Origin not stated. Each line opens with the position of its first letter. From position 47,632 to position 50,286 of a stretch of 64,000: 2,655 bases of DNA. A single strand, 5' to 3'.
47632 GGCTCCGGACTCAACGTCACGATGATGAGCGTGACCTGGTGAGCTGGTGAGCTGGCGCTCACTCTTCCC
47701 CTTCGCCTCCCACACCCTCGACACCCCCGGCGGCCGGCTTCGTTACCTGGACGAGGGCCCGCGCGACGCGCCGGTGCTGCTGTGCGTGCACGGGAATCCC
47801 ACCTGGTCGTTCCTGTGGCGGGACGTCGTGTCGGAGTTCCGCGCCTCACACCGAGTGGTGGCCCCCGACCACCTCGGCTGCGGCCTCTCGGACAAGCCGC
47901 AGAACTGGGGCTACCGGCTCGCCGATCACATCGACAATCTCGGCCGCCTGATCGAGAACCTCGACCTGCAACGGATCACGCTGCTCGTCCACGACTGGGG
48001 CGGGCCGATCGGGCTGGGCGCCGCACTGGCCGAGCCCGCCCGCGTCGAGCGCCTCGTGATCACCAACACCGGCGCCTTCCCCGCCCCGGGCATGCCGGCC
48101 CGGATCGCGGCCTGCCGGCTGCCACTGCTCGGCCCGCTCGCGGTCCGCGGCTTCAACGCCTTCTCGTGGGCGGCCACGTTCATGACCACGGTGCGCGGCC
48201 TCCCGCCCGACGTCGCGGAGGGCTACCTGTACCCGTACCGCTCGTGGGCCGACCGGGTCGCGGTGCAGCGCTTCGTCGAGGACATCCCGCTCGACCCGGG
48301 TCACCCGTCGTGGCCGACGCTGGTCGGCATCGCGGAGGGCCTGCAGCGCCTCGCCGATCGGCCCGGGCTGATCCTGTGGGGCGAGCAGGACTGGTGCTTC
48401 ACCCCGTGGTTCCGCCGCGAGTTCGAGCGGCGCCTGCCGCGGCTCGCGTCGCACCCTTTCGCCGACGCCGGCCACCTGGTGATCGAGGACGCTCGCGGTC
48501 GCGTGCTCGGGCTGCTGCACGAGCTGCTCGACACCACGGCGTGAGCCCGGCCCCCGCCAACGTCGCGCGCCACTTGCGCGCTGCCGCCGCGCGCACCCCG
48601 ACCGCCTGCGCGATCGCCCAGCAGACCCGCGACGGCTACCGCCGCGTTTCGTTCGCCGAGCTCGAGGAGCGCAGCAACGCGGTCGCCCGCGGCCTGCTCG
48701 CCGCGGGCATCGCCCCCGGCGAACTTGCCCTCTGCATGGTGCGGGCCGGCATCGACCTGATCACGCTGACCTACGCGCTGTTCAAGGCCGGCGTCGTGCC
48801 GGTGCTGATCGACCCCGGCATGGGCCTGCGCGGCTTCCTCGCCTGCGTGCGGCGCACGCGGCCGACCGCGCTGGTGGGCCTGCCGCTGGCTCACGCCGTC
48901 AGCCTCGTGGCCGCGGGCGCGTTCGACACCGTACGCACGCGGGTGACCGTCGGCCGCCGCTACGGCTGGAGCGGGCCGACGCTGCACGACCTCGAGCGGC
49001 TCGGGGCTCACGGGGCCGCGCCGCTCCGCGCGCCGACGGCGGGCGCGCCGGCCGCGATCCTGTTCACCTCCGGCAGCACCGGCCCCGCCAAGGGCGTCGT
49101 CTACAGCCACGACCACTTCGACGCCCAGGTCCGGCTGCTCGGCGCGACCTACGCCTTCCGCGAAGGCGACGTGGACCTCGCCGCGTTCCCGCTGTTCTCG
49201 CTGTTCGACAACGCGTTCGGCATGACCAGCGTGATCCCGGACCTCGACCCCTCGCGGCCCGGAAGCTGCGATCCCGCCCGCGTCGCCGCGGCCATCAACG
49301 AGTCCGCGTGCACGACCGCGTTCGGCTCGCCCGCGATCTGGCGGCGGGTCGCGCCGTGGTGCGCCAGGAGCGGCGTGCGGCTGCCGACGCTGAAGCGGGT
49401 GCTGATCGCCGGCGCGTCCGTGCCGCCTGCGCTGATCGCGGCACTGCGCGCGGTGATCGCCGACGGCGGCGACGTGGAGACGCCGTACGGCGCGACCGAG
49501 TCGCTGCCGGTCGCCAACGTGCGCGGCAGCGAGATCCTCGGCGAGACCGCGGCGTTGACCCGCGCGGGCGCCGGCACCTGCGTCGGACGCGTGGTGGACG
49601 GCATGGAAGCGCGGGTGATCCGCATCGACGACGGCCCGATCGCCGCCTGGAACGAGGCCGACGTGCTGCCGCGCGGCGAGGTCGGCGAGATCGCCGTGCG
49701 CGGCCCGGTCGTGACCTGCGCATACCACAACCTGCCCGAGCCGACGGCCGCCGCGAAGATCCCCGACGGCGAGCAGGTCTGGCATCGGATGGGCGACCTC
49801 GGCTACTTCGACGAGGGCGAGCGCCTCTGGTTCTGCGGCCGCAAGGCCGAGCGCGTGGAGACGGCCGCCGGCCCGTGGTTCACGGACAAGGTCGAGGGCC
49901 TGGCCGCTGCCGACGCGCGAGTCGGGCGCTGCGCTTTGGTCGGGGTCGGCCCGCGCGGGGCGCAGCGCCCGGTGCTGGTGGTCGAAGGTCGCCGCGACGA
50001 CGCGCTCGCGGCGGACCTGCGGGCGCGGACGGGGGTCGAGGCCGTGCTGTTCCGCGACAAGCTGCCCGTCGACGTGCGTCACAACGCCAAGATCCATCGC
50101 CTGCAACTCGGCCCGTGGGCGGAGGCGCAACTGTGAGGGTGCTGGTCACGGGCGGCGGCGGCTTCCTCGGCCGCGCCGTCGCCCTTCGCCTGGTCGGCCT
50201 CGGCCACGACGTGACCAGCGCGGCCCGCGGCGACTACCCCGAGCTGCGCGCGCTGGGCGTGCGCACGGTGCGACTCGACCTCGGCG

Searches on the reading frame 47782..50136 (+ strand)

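Call 58: search_protein_families(library=pfam, proteins=[window:47782-50136:+], max_evalue=0.00001)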
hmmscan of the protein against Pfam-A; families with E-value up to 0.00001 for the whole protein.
window:47782-50136:+ (784 aa): 1 family
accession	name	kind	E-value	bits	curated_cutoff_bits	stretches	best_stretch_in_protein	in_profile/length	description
PF00501.34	AMP-binding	-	1.1e-46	159.8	29.9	1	266-648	2-383/384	AMP-binding enzyme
